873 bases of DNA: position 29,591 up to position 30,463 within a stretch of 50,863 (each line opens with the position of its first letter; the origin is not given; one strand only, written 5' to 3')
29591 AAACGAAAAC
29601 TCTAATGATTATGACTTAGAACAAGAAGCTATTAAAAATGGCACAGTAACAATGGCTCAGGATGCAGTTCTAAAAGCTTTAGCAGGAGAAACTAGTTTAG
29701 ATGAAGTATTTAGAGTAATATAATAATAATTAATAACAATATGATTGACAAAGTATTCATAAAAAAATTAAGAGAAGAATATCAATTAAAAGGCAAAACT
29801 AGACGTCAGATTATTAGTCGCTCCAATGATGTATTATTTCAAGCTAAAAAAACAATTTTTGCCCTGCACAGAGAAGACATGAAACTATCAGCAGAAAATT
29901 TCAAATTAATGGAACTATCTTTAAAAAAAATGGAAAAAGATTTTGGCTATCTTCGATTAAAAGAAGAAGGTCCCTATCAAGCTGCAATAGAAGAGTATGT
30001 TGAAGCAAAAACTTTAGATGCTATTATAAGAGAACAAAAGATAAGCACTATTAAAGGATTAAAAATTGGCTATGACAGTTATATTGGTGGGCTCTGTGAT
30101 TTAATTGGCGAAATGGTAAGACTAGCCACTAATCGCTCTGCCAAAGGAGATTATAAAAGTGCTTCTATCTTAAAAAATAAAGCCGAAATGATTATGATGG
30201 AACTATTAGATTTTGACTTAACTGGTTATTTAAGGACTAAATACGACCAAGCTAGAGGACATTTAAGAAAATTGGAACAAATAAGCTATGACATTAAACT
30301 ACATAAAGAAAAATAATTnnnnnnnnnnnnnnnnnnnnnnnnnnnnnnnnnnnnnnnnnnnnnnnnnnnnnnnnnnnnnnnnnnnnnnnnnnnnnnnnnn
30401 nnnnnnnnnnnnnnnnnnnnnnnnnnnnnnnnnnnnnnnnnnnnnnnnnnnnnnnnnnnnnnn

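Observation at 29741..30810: TRAX/translin-type ribonuclease coupled to a metallophosphoesterase: candidate bacterial C3PO-like RNA cut-and-heal module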

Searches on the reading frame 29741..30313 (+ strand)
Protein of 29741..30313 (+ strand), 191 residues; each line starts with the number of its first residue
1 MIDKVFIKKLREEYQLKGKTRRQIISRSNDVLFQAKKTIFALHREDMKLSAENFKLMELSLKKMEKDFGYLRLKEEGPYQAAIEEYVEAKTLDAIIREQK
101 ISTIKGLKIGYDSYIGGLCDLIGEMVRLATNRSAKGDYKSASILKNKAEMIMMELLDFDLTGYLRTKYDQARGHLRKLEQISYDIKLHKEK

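Call 3: search_protein_families(library=pfam, proteins=[window:29741-30313:+], max_evalue=1)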
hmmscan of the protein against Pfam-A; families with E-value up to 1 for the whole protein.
window:29741-30313:+ (191 aa): 2 families
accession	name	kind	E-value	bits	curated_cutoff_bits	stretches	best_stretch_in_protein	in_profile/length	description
PF01997.21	Translin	-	9.4e-16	58.8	25.9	1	20-188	2-204/205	Translin family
PF07544.18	Med9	-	0.05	14.1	26.9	1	161-186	28-53/80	RNA polymerase II transcription mediator complex subunit 9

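Call 4: search_protein_families(library=ncbifam, proteins=[window:29741-30313:+], max_evalue=1)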
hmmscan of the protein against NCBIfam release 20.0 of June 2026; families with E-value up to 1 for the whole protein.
window:29741-30313:+ (191 aa): 6 families
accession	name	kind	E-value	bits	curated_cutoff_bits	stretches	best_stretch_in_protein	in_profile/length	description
NF011161.0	PRK14562.1-6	equivalog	3.2e-19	68.9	228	1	6-183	17-198/218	haloacid dehalogenase superfamily protein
NF011157.0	PRK14562.1-2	equivalog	5.6e-17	62.1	238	1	7-184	5-183/191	haloacid dehalogenase superfamily protein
NF011158.0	PRK14562.1-3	equivalog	9e-14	51.7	359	1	2-176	2-184/210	haloacid dehalogenase superfamily protein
NF011160.0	PRK14562.1-5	equivalog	3.7e-11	42.9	291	1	8-177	9-183/213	haloacid dehalogenase superfamily protein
NF011159.0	PRK14562.1-4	equivalog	3.8e-11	43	269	1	13-177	11-175/198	haloacid dehalogenase superfamily protein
NF011156.0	PRK14562.1-1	equivalog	3.5e-05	24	308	1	4-188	10-195/200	haloacid dehalogenase superfamily protein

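Call 5: search_solved_structures(query=window:29741-30313:+, max_evalue=10, show_alignments=3)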
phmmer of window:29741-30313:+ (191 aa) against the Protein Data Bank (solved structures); distinct sequences matched with E-value up to 10: 19.
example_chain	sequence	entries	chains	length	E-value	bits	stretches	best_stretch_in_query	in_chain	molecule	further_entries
5jr9_A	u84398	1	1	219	6.8e-11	46.1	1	8-178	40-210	NEQ131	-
5jr9_B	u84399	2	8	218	6.8e-11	46.1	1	8-178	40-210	NEQ131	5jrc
5jr9_C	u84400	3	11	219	8e-11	45.9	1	8-179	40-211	NEQ131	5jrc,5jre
3zc1_A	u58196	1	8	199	1.7e-05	28.5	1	19-178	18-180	AFTRAX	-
2qrx_A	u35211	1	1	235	3.5e-05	27.5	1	98-187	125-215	GM27569p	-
2qva_A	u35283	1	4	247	3.9e-05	27.4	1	98-187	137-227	GM27569p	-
3riu_A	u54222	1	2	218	8.5e-05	26.2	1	98-187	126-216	Translin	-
3axj_A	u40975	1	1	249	9.1e-05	26.2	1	98-187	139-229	GM27569p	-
4dg7_A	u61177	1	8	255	9.7e-05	26.1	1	98-187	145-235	GM27569p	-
3zc0_A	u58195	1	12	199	0.00021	25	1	19-178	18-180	AFTRAX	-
1key_A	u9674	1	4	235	0.0008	23.1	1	102-187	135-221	translin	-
3pja_A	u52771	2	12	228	0.00084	23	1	102-187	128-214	Translin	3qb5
1j1j_A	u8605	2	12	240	0.00091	22.9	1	102-187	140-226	Translin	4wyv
3pja_J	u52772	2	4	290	0.0021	21.7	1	8-54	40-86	Translin-associated protein X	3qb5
3riu_C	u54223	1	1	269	0.0061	20.2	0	15-66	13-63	Translin associated factor X, isoform B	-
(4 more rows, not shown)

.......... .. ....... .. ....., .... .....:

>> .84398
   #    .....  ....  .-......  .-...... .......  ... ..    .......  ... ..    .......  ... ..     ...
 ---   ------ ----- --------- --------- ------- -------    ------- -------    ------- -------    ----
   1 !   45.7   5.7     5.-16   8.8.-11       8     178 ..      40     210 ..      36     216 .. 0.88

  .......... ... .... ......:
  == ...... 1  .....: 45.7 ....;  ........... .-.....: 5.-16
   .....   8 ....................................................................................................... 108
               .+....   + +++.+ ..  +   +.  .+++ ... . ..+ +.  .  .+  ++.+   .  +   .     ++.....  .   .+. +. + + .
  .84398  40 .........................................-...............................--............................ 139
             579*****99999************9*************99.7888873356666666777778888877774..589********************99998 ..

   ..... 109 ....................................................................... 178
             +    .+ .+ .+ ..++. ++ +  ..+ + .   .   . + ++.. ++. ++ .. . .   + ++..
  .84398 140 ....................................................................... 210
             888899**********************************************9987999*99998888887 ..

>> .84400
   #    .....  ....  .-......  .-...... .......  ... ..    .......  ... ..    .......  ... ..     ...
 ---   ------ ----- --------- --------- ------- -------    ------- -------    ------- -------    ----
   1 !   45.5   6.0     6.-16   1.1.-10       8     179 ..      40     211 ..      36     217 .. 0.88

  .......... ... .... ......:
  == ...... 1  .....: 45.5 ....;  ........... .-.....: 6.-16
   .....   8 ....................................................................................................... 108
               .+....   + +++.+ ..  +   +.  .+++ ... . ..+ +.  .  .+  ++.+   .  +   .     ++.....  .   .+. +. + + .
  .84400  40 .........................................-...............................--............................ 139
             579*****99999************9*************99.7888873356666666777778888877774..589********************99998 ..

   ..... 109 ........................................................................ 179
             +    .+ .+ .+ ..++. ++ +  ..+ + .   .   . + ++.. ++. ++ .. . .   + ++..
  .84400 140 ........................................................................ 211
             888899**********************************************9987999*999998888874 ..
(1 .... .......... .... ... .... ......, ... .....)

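Call 9: find_homologous_proteins(query=window:29741-30313:+, max_evalue=0.001)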
Query window:29741-30313:+ (191 aa): 1137 proteins with E <= 0.001 among 1329 candidates; the best 120 are listed.
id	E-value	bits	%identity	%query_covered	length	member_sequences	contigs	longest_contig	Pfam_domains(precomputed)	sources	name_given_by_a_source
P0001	4.5e-112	390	98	100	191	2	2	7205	PF01997.22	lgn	-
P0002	4.1e-109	381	95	100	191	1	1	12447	PF01997.22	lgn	-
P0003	4.7e-101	354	90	100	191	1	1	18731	PF01997.22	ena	-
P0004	2.0e-89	316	79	100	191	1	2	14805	PF01997.22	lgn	-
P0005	2.1e-89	316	81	100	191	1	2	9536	PF01997.22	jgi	jgi:predicted translin family RNA/ssDNA-binding protein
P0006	5.7e-89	315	80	100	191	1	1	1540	PF01997.22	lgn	-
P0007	2.0e-88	313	79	100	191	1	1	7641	PF01997.22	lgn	-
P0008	8.4e-88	311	79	100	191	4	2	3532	PF01997.22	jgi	jgi:predicted translin family RNA/ssDNA-binding protein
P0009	9.9e-88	311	78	100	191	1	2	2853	PF01997.22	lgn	-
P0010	3.8e-87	309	79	100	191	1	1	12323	PF01997.22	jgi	-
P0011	1.8e-85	304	74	99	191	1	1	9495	PF01997.22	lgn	-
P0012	3.8e-85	303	74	100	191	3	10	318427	PF01997.22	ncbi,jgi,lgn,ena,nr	ncbi:MAG: hypothetical protein RBT30_00615 [Patescibacteria group bacterium]|jgi:predicted translin 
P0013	3.8e-85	302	75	100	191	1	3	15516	PF01997.22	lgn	-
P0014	1.3e-84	301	75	100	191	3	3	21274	PF01997.22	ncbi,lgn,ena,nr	ncbi:MAG: hypothetical protein EOM88_02570 [Clostridia bacterium]|nr:hypothetical protein [Clostridi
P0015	2.9e-84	300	74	100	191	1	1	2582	PF01997.22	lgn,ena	-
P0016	1.1e-83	298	73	100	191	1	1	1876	PF01997.22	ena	-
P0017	2.9e-78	280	73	99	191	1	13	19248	PF01997.22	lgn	-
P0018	1.7e-76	274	70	100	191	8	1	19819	PF01997.22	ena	-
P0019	7.2e-76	272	68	100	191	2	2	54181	PF01997.22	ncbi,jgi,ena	-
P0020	1.5e-75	271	70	100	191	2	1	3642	PF01997.22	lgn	-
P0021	2.8e-75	270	67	100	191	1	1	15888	PF01997.22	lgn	-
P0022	4.0e-75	270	68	100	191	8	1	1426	PF01997.22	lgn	-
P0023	5.0e-75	270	69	100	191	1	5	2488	PF01997.22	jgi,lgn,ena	-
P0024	5.0e-75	270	67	100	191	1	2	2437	PF01997.22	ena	-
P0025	6.1e-75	269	69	100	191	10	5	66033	PF01997.22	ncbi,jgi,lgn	jgi:predicted translin family RNA/ssDNA-binding protein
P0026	7.2e-75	269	68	100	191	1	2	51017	PF01997.22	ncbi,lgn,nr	ncbi:hypothetical protein JXE04_00325 [Patescibacteria group bacterium]|nr:hypothetical protein [Pat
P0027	2.1e-74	268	68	100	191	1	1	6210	PF01997.22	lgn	-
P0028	2.1e-74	268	69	100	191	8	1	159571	PF01997.22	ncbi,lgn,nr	ncbi:MAG: hypothetical protein PHE20_02975 [Patescibacteria group bacterium]|nr:hypothetical protein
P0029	2.9e-74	267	67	99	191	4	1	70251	PF01997.22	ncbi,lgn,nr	ncbi:MAG: hypothetical protein Q8Q67_01235 [bacterium]|nr:hypothetical protein [bacterium]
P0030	3.2e-74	267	67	99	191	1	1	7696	PF01997.22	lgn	-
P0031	3.4e-74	267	68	100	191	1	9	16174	PF01997.22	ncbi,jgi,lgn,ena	-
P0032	4.2e-74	267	68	100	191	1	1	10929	PF01997.22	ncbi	-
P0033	4.7e-74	266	67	100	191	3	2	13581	PF01997.22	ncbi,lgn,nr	ncbi:hypothetical protein K9M09_01895 [Patescibacteria group bacterium]|nr:hypothetical protein [Pat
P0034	4.9e-74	266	67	100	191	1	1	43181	PF01997.22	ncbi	-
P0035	5.2e-74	266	67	100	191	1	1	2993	PF01997.22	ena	-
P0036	5.7e-74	266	67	100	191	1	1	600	PF01997.22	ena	-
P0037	1.0e-73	265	67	100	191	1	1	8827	PF01997.22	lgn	-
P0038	4.7e-73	263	66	100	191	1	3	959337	PF01997.22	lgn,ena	-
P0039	1.4e-72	262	66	100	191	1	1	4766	PF01997.22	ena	-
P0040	9.7e-72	259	66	100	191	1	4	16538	PF01997.22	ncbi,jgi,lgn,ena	jgi:predicted translin family RNA/ssDNA-binding protein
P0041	1.4e-71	258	66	100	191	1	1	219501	PF01997.22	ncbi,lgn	ncbi:MAG: hypothetical protein ACM3PZ_01070 [Bacillota bacterium]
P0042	4.4e-69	250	65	98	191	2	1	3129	PF01997.22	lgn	-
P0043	3.3e-67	244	64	98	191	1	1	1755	PF01997.22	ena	-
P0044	2.3e-64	235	61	98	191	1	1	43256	PF01997.22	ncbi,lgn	-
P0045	2.4e-64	235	61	98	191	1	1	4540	PF01997.22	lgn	-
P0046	2.3e-63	232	57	100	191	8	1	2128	PF01997.22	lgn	-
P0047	8.0e-63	230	57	100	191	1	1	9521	PF01997.22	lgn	-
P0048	1.1e-62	229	56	100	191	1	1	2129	PF01997.22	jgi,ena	-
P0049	1.4e-62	229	56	100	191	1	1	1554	PF01997.22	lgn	-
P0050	2.5e-62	228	79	71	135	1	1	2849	PF01997.22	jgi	jgi:predicted translin family RNA/ssDNA-binding protein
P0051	7.5e-62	227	59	98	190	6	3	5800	PF01997.22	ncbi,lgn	-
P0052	7.7e-62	227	57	100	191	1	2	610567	PF01997.22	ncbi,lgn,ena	-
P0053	9.1e-62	226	57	100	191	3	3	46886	PF01997.22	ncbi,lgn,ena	-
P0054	1.7e-61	226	54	100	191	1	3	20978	PF01997.22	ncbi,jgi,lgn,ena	ncbi:MAG: hypothetical protein WC146_00925 [Patescibacteria group bacterium]|jgi:predicted translin 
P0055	2.3e-61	225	56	100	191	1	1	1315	PF01997.22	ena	-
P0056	3.4e-61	225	55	100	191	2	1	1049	PF01997.22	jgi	-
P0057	3.9e-61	224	58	100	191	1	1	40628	PF01997.22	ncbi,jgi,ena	-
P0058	4.0e-61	224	60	98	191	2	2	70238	PF01997.22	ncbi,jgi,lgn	-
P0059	4.4e-61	224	54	100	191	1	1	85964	PF01997.22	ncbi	-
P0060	8.0e-61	223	58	100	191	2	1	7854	PF01997.22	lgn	-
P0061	8.9e-61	223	57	100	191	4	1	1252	PF01997.22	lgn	-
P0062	1.1e-60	223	56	100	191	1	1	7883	PF01997.22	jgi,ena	-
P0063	1.4e-60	223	54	100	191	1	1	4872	PF01997.22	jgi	jgi:predicted translin family RNA/ssDNA-binding protein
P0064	1.4e-60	223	55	100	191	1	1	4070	PF01997.22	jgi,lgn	jgi:translin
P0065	1.5e-60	222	55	100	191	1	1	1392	PF01997.22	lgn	-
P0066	1.9e-60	222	55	100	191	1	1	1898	PF01997.22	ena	-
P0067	1.9e-60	222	54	100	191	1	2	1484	PF01997.22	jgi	jgi:predicted translin family RNA/ssDNA-binding protein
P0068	2.5e-60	222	56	99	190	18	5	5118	PF01997.22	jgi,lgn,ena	-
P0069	2.7e-60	222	58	98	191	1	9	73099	PF01997.22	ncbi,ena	-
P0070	3.2e-60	221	57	98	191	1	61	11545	PF01997.22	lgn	-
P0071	3.3e-60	221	56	100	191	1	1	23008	PF01997.22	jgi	jgi:predicted translin family RNA/ssDNA-binding protein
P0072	3.3e-60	221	58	98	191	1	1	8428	PF01997.22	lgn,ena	-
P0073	3.7e-60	221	59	100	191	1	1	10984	PF01997.22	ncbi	-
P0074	4.0e-60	221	54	100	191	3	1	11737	PF01997.22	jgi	-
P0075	4.7e-60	221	55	100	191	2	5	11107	PF01997.22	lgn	-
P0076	5.4e-60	221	54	100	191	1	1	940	PF01997.22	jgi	-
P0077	5.6e-60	221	55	100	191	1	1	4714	PF01997.22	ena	-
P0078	6.3e-60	220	57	98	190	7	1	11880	PF01997.22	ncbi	ncbi:MAG: hypothetical protein WAW11_03230 [Patescibacteria group bacterium]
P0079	7.0e-60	220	53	100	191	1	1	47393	PF01997.22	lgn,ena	-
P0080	7.6e-60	220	57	100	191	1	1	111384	PF01997.22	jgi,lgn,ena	-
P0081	8.9e-60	220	54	100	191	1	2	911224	PF01997.22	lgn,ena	-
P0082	9.8e-60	220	57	98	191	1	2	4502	PF01997.22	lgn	-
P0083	1.0e-59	220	56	98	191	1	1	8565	PF01997.22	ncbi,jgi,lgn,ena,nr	ncbi:MAG TPA: hypothetical protein VFD16_00830 [Candidatus Saccharimonadales bacterium]|nr:hypotheti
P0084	1.1e-59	220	55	100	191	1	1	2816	PF01997.22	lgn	-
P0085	1.1e-59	220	58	98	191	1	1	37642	PF01997.22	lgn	-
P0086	1.1e-59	220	53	100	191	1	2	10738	PF01997.22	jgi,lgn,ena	jgi:predicted translin family RNA/ssDNA-binding protein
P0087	1.2e-59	220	56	100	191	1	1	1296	PF01997.22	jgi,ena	-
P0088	1.2e-59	220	57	98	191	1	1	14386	PF01997.22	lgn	-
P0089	1.2e-59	220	57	98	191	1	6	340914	PF01997.22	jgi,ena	-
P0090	1.3e-59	219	55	100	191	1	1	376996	PF01997.22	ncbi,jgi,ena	ncbi:MAG: hypothetical protein WC545_01350 [Patescibacteria group bacterium]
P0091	1.4e-59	219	55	100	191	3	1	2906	PF01997.22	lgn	-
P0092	1.8e-59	219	57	98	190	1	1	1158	PF01997.22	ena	-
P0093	1.9e-59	219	56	98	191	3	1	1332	PF01997.22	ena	-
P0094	1.9e-59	219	54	100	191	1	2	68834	PF01997.22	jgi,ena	jgi:predicted translin family RNA/ssDNA-binding protein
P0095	2.2e-59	219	55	100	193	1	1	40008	PF01997.22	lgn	-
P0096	2.4e-59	219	58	100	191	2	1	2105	PF01997.22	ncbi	-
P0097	2.4e-59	219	57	99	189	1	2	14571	PF01997.22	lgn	-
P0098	2.6e-59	218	55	98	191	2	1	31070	PF01997.22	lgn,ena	-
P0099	2.7e-59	218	54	100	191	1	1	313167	PF01997.22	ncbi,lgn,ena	-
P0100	2.8e-59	218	55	98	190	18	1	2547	PF01997.22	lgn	-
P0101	2.9e-59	218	55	100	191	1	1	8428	PF01997.22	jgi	jgi:predicted translin family RNA/ssDNA-binding protein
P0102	2.9e-59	218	55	100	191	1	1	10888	PF01997.22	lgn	-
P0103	3.0e-59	218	55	98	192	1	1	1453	PF01997.22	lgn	-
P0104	3.1e-59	218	53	100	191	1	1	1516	PF01997.22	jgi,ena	-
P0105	3.1e-59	218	55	100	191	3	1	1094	PF01997.22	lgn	-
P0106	3.6e-59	218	57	98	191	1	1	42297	PF01997.22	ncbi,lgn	ncbi:MAG: translin family protein [Patescibacteria group bacterium]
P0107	3.6e-59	218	55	100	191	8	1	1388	PF01997.22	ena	-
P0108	3.7e-59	218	55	100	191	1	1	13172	PF01997.22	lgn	-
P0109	3.9e-59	218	54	100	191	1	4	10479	PF01997.22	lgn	-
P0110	3.9e-59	218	56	98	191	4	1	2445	PF01997.22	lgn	-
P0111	4.2e-59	218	53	98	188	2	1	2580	PF01997.22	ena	-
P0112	4.2e-59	218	55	100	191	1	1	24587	PF01997.22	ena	-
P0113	4.4e-59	218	57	98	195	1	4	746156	PF01997.22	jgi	jgi:predicted translin family RNA/ssDNA-binding protein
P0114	4.7e-59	218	53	100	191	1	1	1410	PF01997.22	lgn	-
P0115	5.0e-59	217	54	100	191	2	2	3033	PF01997.22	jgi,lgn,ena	-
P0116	5.1e-59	217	54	100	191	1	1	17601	PF01997.22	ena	-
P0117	5.3e-59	217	53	100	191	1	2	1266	PF01997.22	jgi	jgi:translin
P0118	5.4e-59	217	54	100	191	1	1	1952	PF01997.22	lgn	-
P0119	5.4e-59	217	54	100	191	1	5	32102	PF01997.22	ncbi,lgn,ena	-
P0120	5.5e-59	217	57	98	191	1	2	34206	PF01997.22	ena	-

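Call 14: find_related_loci(query=A1, collection=genome_contigs, flank=6000)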
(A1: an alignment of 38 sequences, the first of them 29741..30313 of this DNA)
Query A1 (191 aa) in genome_contigs; peptide patterns used: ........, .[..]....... (x = any residue, [..] = any of these).
291 stretches matched a pattern; 267 encode a relative of the query (tblastn E <= 1e-3); the best 80 are kept; 80 distinct loci.
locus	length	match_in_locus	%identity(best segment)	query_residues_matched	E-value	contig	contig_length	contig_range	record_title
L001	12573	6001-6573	74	1-191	1e-94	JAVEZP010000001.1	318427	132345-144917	MAG: Patescibacteria group bacterium isolate BF4_68 NODE_35_length_318427_cov_32.135375_Biofilm4, whole genome shotgun s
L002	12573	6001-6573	68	1-191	3e-84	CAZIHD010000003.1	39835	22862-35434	MAG TPA_asm: uncultured Gammaproteobacteria bacterium isolate SRP089250_co1_144 genome assembly, contig: NODE_1394_lengt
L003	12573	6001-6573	69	1-191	5e-84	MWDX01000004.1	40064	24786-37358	MAG: Parcubacteria group bacterium ADurb.Bin115 BWX82_contig000004, whole genome shotgun sequence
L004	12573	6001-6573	69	1-191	1e-83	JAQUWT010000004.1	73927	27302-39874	MAG: Patescibacteria group bacterium isolate STD2_197 NODE_1158_length_73927_cov_4.849119_Sandtown_D2, whole genome shot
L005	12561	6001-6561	70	5-191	4e-83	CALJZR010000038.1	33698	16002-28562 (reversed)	MAG TPA_asm: uncultured bacterium isolate SRR3330157_bin.27_CONCOCT_v1.1_MAG genome assembly, contig: ERZ724089.958, who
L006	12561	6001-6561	69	5-191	4e-83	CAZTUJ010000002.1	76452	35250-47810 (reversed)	MAG TPA_asm: uncultured Gammaproteobacteria bacterium isolate SRP272421_co2_96 genome assembly, contig: NODE_429_length_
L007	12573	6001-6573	68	1-191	3e-83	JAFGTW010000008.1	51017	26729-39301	MAG: Patescibacteria group bacterium isolate ZodW_maxbin.059 k87_3746506, whole genome shotgun sequence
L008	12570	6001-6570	67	1-190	1e-82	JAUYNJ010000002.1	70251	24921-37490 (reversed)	MAG: bacterium isolate C3_metabat.bin.14 C3_k141_32918, whole genome shotgun sequence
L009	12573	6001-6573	68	1-191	2e-82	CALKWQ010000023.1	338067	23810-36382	MAG TPA_asm: uncultured bacterium isolate SRR6007447_bin.26_CONCOCT_v1.1_MAG genome assembly, contig: ERZ724101.3, whole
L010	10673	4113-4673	67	1-187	5e-81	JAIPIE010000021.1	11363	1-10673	MAG: Patescibacteria group bacterium isolate Tobar13.5m-G67 Tobar13-5m-C6504, whole genome shotgun sequence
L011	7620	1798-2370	66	1-191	5e-80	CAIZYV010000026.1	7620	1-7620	Candidatus Falkowbacteria bacterium isolate Loc090907-5m_bin-395 genome assembly, contig: bin-395:026/114, whole genome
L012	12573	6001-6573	66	1-191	7e-80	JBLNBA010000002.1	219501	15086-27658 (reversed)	MAG: Bacillota bacterium isolate MAG163 PRJNA951521_bin23_renamed_1, whole genome shotgun sequence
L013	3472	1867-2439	56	1-191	4e-70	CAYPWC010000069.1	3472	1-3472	MAG TPA_asm: uncultured Gammaproteobacteria bacterium isolate SRP192927_co4_865 genome assembly, contig: NODE_82992_leng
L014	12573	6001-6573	57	1-191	6e-69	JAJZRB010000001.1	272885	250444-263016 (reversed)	MAG: bacterium isolate SKS1.bin72 NODE_26_length_272885_cov_4.865577, whole genome shotgun sequence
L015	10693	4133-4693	59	1-187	3e-69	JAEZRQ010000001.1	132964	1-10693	MAG: Candidatus Parcubacteria bacterium isolate OH_PDB_195 k127_1009789, whole genome shotgun sequence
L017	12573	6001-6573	55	1-191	1e-67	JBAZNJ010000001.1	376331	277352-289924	MAG: Patescibacteria group bacterium isolate SO_2017_LW4_64 scaffold_72_c1_LW137-91_2017, whole genome shotgun sequence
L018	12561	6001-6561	58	1-187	3e-67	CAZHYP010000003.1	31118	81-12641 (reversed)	MAG TPA_asm: uncultured Gammaproteobacteria bacterium isolate SRP192927_co4_803 genome assembly, contig: NODE_2326_lengt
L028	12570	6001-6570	55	1-190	5e-66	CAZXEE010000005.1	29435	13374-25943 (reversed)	MAG TPA_asm: uncultured Gammaproteobacteria bacterium isolate SRP192927_co4_30 genome assembly, contig: NODE_2604_length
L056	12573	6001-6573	53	1-191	3e-64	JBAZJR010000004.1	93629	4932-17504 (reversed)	MAG: Patescibacteria group bacterium isolate SO_2017_LW4_124 scaffold_731_c1_LW137-91_2017, whole genome shotgun sequenc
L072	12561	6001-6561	53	1-187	1e-62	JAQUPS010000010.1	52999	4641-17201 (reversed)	MAG: Patescibacteria group bacterium isolate STD1_31 NODE_1193_length_52999_cov_6.961057_Sandtown_D1, whole genome shotg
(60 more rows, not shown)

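Call 17: search_protein_representatives(protein=window:29741-30313:+)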
Query: 191 residues. Proteins with E-value up to 0.001 (for the whole library): 804; up to 1e-10: 361; up to 1e-30: 17. The best 150 are listed.
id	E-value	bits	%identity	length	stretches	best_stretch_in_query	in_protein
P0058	1.3e-61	224.3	60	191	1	1-189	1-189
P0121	1.6e-54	201.2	52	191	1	1-188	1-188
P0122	1.2e-53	198.3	54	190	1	1-189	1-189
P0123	4.0e-37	144.5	41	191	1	2-189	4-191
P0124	7.7e-37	143.6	43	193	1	2-187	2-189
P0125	2.3e-36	142.1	42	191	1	1-189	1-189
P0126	6.7e-36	140.6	42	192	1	5-188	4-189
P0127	3.4e-35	138.3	41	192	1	1-189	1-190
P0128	1.1e-32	130.1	40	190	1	1-189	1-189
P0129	2.8e-32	128.8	41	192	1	5-188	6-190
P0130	3.2e-32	128.6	58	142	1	80-188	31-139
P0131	3.6e-32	128.4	43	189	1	2-185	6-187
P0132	8.1e-32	127.3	41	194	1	1-188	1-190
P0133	8.8e-32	127.1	58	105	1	87-190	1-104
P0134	4.2e-31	124.9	45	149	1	1-146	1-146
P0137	1.6e-30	123.0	40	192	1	1-189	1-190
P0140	3.9e-29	118.5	37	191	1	3-188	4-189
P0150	1.0e-26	110.7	34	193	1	1-188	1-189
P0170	2.5e-24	102.9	33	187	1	7-189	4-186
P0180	4.1e-23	98.9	31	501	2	7-189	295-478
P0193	5.5e-21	92.0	30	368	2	8-188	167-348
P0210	1.4e-19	87.5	33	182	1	11-186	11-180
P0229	1.5e-18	84.1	28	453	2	18-187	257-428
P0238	3.2e-18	83.0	38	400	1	12-187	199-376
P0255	1.3e-17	81.1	32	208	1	2-185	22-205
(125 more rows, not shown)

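Call 18: predict_structure(alignment_id=A1)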
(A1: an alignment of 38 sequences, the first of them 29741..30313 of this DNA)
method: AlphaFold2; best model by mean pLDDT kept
length: 191 residues; sequences in the alignment: 38
mean_pLDDT: 94.2   pTM: 0.88
mean pLDDT of the five models: 94.2, 93.8, 93.6, 93.3, 93.3
residues with pLDDT >= 90: 164; 70-90: 23; 50-70: 4; < 50: 0
segments of 3 or more residues with pLDDT < 50: none
pLDDT, mean of each block of 10 residues (from residue 1): 93 92 97 98 97 98 97 96 98 97 96 97 97 88 95 93 95 94 76 52
secondary structure, 60 per line:
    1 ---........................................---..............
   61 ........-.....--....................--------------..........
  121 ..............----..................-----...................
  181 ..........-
elements in order: H4-43 H47-68 H70-74 H77-96 H111-134 H139-156 H162-190
